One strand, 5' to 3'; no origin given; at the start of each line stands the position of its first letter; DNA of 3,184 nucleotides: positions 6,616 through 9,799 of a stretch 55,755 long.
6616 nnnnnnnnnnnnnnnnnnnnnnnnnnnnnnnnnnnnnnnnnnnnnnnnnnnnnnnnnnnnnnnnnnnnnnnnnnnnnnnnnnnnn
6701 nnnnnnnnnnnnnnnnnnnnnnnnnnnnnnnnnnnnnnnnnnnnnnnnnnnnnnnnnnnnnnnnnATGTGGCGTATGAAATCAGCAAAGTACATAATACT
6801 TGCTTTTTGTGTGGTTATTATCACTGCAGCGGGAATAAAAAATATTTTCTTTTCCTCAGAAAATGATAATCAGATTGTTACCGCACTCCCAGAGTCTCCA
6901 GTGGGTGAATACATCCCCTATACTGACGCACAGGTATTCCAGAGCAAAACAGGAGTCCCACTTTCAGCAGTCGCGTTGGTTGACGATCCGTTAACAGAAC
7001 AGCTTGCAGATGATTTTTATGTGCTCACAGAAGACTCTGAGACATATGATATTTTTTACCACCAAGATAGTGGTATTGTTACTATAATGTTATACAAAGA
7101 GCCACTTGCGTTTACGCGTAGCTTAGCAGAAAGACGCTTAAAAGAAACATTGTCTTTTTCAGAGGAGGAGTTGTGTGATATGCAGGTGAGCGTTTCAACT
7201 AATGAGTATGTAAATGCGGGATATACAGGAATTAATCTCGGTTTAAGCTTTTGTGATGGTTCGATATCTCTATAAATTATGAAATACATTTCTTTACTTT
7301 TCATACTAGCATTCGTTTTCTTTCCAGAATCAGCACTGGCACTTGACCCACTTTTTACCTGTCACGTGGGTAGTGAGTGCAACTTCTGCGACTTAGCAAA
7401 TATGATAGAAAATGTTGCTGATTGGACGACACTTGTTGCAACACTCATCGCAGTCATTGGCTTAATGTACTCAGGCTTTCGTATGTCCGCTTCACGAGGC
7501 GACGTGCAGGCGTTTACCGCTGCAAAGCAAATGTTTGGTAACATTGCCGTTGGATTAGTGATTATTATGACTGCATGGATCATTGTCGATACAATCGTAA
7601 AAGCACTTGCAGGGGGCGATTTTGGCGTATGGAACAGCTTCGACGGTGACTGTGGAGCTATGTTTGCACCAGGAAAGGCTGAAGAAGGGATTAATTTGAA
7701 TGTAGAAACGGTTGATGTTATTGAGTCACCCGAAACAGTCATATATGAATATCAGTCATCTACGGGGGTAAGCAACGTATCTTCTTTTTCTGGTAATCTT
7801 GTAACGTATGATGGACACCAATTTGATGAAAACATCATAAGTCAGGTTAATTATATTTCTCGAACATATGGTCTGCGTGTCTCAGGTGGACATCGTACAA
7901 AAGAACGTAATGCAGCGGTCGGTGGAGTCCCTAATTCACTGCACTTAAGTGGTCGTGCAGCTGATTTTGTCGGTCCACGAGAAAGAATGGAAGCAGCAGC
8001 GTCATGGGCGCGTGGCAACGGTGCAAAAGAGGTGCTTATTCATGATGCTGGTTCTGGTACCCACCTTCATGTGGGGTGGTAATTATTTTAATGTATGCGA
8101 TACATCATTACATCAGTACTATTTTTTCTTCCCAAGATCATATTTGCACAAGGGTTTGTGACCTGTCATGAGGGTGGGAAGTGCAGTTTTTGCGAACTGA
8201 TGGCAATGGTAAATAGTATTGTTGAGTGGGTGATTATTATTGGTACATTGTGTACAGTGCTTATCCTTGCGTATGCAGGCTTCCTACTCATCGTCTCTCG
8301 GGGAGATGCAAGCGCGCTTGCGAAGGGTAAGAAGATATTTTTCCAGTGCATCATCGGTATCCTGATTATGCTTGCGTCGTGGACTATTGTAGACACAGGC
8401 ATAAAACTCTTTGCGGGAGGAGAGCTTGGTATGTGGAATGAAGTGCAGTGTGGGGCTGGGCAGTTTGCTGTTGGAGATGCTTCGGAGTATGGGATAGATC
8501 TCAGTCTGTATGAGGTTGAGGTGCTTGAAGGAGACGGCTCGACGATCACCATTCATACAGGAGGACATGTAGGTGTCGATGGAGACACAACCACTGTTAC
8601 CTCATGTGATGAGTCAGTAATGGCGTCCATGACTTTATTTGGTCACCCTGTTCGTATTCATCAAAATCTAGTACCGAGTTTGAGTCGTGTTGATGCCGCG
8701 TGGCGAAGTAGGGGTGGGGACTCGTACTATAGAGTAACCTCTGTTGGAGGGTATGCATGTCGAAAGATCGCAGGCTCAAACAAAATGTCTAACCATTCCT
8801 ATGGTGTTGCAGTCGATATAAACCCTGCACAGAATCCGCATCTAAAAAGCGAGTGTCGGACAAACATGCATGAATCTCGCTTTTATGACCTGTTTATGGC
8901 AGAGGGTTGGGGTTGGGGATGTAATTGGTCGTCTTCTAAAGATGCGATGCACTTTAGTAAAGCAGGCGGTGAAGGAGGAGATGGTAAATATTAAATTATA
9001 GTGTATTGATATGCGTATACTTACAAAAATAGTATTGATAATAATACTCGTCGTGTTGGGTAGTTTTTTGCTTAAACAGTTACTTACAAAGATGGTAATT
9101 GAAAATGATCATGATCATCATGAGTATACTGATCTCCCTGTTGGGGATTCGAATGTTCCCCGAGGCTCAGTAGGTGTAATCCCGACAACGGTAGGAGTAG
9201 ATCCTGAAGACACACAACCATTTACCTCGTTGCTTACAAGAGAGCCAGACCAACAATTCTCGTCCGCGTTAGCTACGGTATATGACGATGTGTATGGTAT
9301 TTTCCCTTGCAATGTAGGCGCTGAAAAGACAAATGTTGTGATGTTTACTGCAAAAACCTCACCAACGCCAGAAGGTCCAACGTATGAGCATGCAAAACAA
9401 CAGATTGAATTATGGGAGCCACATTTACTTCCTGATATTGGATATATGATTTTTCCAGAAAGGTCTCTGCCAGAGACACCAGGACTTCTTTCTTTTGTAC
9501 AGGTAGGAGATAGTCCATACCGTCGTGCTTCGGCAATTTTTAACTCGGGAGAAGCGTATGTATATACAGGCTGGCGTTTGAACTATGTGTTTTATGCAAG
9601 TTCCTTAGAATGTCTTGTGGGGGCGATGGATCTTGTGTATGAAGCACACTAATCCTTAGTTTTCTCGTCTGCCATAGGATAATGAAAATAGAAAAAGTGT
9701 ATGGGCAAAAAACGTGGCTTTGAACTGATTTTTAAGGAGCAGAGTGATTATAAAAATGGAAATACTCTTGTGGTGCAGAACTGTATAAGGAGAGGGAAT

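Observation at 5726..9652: Operon of three pilin-like membrane modules, each fused to a different peptidoglycan hydrolase: candidate displayed muralytic toolkit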

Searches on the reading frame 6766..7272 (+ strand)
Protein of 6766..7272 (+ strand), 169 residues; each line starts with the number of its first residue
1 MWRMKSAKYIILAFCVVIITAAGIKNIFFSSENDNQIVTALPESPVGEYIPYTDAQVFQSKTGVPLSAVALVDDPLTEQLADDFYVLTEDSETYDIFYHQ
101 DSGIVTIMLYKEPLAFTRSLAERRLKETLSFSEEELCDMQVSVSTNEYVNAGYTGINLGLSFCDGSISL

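Call 3: search_protein_families(library=pfam, proteins=[window:6766-7272:+], max_evalue=1)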
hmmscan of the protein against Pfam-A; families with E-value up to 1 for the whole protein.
window:6766-7272:+ (169 aa): 0 families

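Call 4: search_protein_families(library=ncbifam, proteins=[window:6766-7272:+], max_evalue=1)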
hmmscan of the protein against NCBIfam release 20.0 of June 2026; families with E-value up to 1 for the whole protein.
window:6766-7272:+ (169 aa): 0 families

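Call 52: find_homologous_proteins(query=window:6766-7272:+, max_evalue=0.001)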
Query window:6766-7272:+ (169 aa): 2 proteins with E <= 0.001 among 232 candidates.
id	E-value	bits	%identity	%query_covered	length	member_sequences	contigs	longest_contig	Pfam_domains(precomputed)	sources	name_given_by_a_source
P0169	2.6e-102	357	100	98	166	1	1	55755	-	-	-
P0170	5.2e-70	252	72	96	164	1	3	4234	-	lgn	-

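Call 56: search_protein_families(library=pfam, alignment_id=A6, max_evalue=1)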
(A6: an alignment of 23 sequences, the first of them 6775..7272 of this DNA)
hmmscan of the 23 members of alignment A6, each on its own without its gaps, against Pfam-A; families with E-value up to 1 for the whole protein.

A. member 1, window:6775-7272:+ (166 aa): 0 families

B. families by the number of members that match (of 23 scanned): 34 families (the first 25 are shown)
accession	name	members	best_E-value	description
PF06024.17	Orf78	2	0.0046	Orf78 (ac78)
PF11337.13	DUF3139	2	0.017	Protein of unknown function (DUF3139)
PF20087.4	DUF6479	2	0.053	Family of unknown function (DUF6479)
PF14155.11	DUF4307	2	0.056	Domain of unknown function (DUF4307)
PF23489.1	V-ATPase_su_f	2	0.058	V-type proton ATPase subunit f-like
PF02706.20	Wzz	2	0.12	Chain length determinant protein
PF03896.21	TRAP_alpha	1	0.0023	Translocon-associated protein (TRAP), alpha subunit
PF12685.13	SpoIIIAH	1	0.0056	SpoIIIAH-like protein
PF23623.1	GBD_IRG7_N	1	0.012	IRG7 N-terminal galactose binding domain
PF07332.16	Phage_holin_3_6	1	0.016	Putative Actinobacterial Holin-X, holin superfamily III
PF07790.16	Pilin_N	1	0.019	Archaeal Type IV pilin, N-terminal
PF11137.13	DUF2909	1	0.022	Protein of unknown function (DUF2909)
PF12194.14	Ste5_C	1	0.025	Protein kinase Fus3-binding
PF13314.11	DUF4083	1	0.032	Domain of unknown function (DUF4083)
PF06358.17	BNYVV_TGB3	1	0.042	Beet necrotic yellow vein virus, movement protein TGB3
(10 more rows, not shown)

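Call 57: search_solved_structures(query=A6, max_evalue=10, show_alignments=2)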
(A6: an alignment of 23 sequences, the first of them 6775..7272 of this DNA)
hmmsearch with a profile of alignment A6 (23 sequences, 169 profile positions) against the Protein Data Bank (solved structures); distinct sequences matched with E-value up to 10: 3.
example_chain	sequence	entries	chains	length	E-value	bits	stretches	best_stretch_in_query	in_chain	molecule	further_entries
9hmf_O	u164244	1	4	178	0.16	14.9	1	5-49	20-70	Flagellar protein FliL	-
7muc_AF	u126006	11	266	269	0.21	14.5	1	4-82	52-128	DotF | IcmG (DotF)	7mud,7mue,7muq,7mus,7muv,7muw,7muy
8wql_ID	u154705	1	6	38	0.62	13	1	5-32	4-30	Photosystem II reaction center protein I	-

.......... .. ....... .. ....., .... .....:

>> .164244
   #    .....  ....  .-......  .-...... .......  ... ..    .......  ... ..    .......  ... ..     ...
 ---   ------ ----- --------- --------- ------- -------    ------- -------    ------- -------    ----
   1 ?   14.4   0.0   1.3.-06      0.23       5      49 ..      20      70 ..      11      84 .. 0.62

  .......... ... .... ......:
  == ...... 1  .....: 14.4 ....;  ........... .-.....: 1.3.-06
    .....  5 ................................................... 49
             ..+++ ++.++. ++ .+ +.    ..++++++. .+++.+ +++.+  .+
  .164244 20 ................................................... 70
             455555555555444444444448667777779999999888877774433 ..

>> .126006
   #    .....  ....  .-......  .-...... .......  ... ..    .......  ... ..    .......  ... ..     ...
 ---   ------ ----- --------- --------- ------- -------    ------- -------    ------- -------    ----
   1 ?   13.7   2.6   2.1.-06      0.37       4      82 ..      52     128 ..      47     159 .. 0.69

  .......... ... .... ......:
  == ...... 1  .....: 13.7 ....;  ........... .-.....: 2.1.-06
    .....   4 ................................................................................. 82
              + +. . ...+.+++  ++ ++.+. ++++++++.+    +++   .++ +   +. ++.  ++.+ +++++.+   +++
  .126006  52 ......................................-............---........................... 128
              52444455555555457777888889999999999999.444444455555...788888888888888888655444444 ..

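Call 65: predict_structure(alignment_id=A7)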
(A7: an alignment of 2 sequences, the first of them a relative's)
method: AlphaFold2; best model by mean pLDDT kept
length: 166 residues; sequences in the alignment: 2
mean_pLDDT: 46.1   pTM: 0.35
mean pLDDT of the five models: 46.1, 45.5, 42.4, 41.5, 39.5
residues with pLDDT >= 90: 0; 70-90: 1; 50-70: 69; < 50: 96
segments of 3 or more residues with pLDDT < 50: 25-70, 82-89, 108-116, 136-153, 160-166
pLDDT, mean of each block of 10 residues (from residue 1): 56 63 43 28 30 36 43 53 47 54 53 48 55 48 38 50 33
secondary structure, 60 per line:
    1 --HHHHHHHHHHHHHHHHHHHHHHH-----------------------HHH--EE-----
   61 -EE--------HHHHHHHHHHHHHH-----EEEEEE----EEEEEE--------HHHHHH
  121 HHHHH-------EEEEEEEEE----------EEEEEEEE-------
elements in order: H3-25 H72-85 E91-96 E101-106 H115-125 E133-141 E152-159

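Call 78: search_protein_families(library=phrogs, proteins=[window:6775-7272:+], max_evalue=0.001)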
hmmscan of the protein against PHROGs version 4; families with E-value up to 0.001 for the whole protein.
window:6775-7272:+ (166 aa): 0 families

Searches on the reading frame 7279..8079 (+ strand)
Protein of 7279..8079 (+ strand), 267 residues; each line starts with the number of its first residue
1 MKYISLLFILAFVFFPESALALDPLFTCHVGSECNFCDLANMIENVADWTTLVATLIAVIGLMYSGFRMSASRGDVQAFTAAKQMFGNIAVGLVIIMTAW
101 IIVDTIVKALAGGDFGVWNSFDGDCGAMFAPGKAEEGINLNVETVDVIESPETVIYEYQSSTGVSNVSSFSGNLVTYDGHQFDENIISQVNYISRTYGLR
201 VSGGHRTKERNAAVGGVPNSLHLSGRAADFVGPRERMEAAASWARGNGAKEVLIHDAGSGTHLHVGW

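Call 3: search_protein_families(library=pfam, proteins=[window:7279-8079:+], max_evalue=1)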
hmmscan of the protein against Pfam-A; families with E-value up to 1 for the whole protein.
window:7279-8079:+ (267 aa): 4 families
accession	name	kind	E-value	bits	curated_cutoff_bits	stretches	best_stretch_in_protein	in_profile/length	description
PF08291.16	Peptidase_M15_3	-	7.6e-10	39.3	23.2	1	189-263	31-107/108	Peptidase M15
PF18895.5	T4SS_pilin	-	1.3e-08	35.2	26.6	1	41-106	7-71/71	Type IV secretion system pilin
PF04956.18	TrbC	-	1.6e-05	25.4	27.9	1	4-106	13-98/98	TrbC/VIRB2 pilin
PF16913.11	PUNUT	-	0.017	14.8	30.6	1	42-102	197-256/321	Purine nucleobase transmembrane transport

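Call 4: search_protein_families(library=ncbifam, proteins=[window:7279-8079:+], max_evalue=1)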
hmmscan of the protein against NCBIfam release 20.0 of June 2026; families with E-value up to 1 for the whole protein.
window:7279-8079:+ (267 aa): 2 families
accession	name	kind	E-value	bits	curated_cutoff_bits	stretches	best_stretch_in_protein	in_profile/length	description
NF011861.0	PRK15333.1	equivalog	0.083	13.4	108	0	86-112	7-34/86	EscS/YscS/HrcS family type III secretion system export apparatus protein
NF008469.0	PRK11361.1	equivalog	0.15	10.7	714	1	76-116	61-101/461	acetoacetate metabolism transcriptional regulator AtoC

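Call 36: search_protein_families(library=pfam, alignment_id=A4, max_evalue=0.001)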
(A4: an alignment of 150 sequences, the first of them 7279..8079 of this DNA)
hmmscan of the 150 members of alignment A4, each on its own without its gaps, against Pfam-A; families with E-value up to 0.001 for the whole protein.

A. member 1, window:7279-8079:+ (267 aa): 3 families
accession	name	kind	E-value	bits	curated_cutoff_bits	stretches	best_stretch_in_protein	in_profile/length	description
PF08291.16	Peptidase_M15_3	-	7.6e-10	39.3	23.2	1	189-263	31-107/108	Peptidase M15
PF18895.5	T4SS_pilin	-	1.3e-08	35.2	26.6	1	41-106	7-71/71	Type IV secretion system pilin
PF04956.18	TrbC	-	1.6e-05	25.4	27.9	1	4-106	13-98/98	TrbC/VIRB2 pilin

B. families by the number of members that match (of 150 scanned): 36 families (the first 25 are shown)
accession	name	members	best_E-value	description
PF18895.5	T4SS_pilin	148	6.7e-80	Type IV secretion system pilin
PF04956.18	TrbC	56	1.2e-42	TrbC/VIRB2 pilin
PF08291.16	Peptidase_M15_3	18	2.2e-22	Peptidase M15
PF01464.25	SLT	5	9.9e-28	Transglycosylase SLT domain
PF02557.22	VanY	5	5.3e-11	D-alanyl-D-alanine carboxypeptidase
PF02322.20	Cyt_bd_oxida_II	5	2.2e-08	Cytochrome bd terminal oxidase subunit II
PF18896.5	SLT_3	5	1.8e-07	Lysozyme like domain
PF05951.18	Peptidase_M15_2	5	3.7e-07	Bacterial protein of unknown function (DUF882)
PF13539.11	Peptidase_M15_4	4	1.7e-17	D-alanyl-D-alanine carboxypeptidase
PF19607.4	DUF6112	3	1.4e-08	Family of unknown function (DUF6112)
PF06904.17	Extensin-like_C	3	2e-05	Extensin-like protein C-terminus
PF01085.23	HH_signal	3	3.7e-05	Hedgehog amino-terminal signalling domain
PF01554.23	MatE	2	2.7e-09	MatE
PF10320.15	7TM_GPCR_Srsx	2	0.00046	Serpentine type 7TM GPCR chemoreceptor Srsx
PF14808.11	TMEM164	1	3.2e-09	TMEM164 family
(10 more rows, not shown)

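Call 78: search_protein_families(library=phrogs, proteins=[window:7279-8079:+], max_evalue=0.001)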
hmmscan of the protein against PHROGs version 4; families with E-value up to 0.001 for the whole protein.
window:7279-8079:+ (267 aa): 2 families
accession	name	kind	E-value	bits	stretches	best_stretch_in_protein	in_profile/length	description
phrog_8240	-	tail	6.9e-08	33.5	1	190-267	16-91/170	pentameric base spike protein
phrog_894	-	lysis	1.5e-07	31.8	1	199-249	89-140/389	endolysin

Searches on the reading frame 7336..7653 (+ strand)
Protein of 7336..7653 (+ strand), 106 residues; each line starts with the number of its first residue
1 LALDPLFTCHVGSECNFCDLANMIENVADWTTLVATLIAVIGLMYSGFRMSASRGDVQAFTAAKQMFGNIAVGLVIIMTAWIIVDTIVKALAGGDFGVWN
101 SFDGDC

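Call 17: find_homologous_proteins(query=A2, max_evalue=0.001)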
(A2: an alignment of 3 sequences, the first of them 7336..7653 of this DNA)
Query A2 (3 sequences) (106 aa, profile of the alignment): 4 proteins with E <= 0.001 among 240 candidates.
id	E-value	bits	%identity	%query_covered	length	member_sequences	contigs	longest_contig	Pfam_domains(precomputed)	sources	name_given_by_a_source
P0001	6.1e-48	179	100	100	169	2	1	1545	PF18895.6,PF04956.19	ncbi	-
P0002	5.9e-39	150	39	89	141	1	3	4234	PF18895.6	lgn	-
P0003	5.2e-34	134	60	95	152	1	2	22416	PF18895.6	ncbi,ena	-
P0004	5.6e-9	54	27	80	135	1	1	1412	PF18895.6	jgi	jgi:hypothetical protein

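Call 32: search_protein_representatives(alignment_id=A2)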
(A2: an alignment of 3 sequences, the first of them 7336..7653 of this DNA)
Query: 3 sequences, 105 profile positions. Proteins with E-value up to 0.001 (for the whole library): 27773; up to 1e-10: 3274; up to 1e-30: 16. The best 150 are listed.
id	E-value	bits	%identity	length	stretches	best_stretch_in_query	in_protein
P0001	1.9e-48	178.9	-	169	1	2-105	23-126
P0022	1.6e-36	140.6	-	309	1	4-104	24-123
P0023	7.6e-35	135.2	-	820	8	21-86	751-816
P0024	1.5e-34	134.2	-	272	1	2-104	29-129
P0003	1.7e-34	134.1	-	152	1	3-105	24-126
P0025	1.8e-33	130.7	-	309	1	2-105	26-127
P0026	2.0e-33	130.6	-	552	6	20-92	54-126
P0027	3.3e-33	129.9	-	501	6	14-86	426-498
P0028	5.0e-33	129.3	-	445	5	19-95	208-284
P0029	1.3e-32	128.0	-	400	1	1-104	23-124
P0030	4.0e-32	126.4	-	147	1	2-105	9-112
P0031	7.3e-32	125.6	-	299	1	4-104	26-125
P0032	1.3e-31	124.8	-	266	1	4-104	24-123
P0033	2.5e-31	123.9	-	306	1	1-104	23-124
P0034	3.6e-31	123.3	-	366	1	2-105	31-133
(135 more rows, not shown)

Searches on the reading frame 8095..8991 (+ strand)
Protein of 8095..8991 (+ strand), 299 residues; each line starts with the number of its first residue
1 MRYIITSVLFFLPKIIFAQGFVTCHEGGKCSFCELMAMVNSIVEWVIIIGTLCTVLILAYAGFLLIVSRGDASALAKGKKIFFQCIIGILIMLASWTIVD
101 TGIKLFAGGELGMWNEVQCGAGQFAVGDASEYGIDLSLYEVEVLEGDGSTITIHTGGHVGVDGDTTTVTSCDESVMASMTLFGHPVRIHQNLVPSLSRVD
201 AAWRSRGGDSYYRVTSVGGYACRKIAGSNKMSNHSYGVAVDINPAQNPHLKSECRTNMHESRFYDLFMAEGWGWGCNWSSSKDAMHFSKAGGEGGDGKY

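Call 3: search_protein_families(library=pfam, proteins=[window:8095-8991:+], max_evalue=1)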
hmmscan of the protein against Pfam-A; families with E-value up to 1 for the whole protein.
window:8095-8991:+ (299 aa): 5 families
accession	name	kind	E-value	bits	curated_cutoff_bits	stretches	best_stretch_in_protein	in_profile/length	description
PF13539.11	Peptidase_M15_4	-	1.7e-17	64.2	25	1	226-288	1-69/70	D-alanyl-D-alanine carboxypeptidase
PF18895.5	T4SS_pilin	-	2.8e-06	27.8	26.6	1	39-100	9-69/71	Type IV secretion system pilin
PF06904.17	Extensin-like_C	-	3.7e-05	24.4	25.4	1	208-243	74-111/176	Extensin-like protein C-terminus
PF04956.18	TrbC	-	0.022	15.4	27.9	1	8-101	20-97/98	TrbC/VIRB2 pilin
PF01312.24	Bac_export_2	-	0.3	10.7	24.4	1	32-104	128-200/335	FlhB HrpN YscU SpaS Family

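Call 4: search_protein_families(library=ncbifam, proteins=[window:8095-8991:+], max_evalue=1)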
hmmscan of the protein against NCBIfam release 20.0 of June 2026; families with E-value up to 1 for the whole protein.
window:8095-8991:+ (299 aa): 1 family
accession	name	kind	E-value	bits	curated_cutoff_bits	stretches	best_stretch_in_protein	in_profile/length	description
NF045849.1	ICE_MMCAP2_0565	equivalog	0.4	10.4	40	1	36-100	10-74/80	Mbov_0395 family pilin-like conjugal transfer protein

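Call 78: search_protein_families(library=phrogs, proteins=[window:8095-8991:+], max_evalue=0.001)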
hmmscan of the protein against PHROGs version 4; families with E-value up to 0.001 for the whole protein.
window:8095-8991:+ (299 aa): 7 families
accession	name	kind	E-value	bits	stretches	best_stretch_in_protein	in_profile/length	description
phrog_1768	-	lysis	2.9e-09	36.1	1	158-293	902-1042/1577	endolysin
phrog_17001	-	lysis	6.5e-06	26.9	1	218-288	189-261/265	endolysin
phrog_2649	-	lysis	6.6e-06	27.2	1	226-296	72-134/261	endolysin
phrog_5115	-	moron, auxiliary metabolic gene and host takeover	3e-05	24.4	1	229-288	61-120/283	ferredoxin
phrog_6523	-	lysis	7.2e-05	23.7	1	228-289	68-129/255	endolysin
phrog_15351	-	lysis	0.00011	22.6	1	231-290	77-137/289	endolysin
phrog_1512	-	lysis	0.00023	22.3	1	215-298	63-142/314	endolysin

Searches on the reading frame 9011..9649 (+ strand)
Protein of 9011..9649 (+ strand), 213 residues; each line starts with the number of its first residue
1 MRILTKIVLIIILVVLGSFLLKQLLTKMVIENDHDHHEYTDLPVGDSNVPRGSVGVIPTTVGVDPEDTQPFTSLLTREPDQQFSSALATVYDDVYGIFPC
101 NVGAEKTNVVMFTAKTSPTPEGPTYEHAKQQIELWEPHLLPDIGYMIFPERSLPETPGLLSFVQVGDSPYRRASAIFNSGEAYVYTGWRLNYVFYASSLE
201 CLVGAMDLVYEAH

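Call 3: search_protein_families(library=pfam, proteins=[window:9011-9649:+], max_evalue=1)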
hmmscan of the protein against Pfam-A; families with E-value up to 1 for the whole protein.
window:9011-9649:+ (213 aa): 0 families

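Call 4: search_protein_families(library=ncbifam, proteins=[window:9011-9649:+], max_evalue=1)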
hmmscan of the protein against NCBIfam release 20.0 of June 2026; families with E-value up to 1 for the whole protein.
window:9011-9649:+ (213 aa): 0 families

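Call 78: search_protein_families(library=phrogs, proteins=[window:9011-9649:+], max_evalue=0.001)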
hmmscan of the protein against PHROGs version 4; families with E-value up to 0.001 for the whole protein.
window:9011-9649:+ (213 aa): 0 families
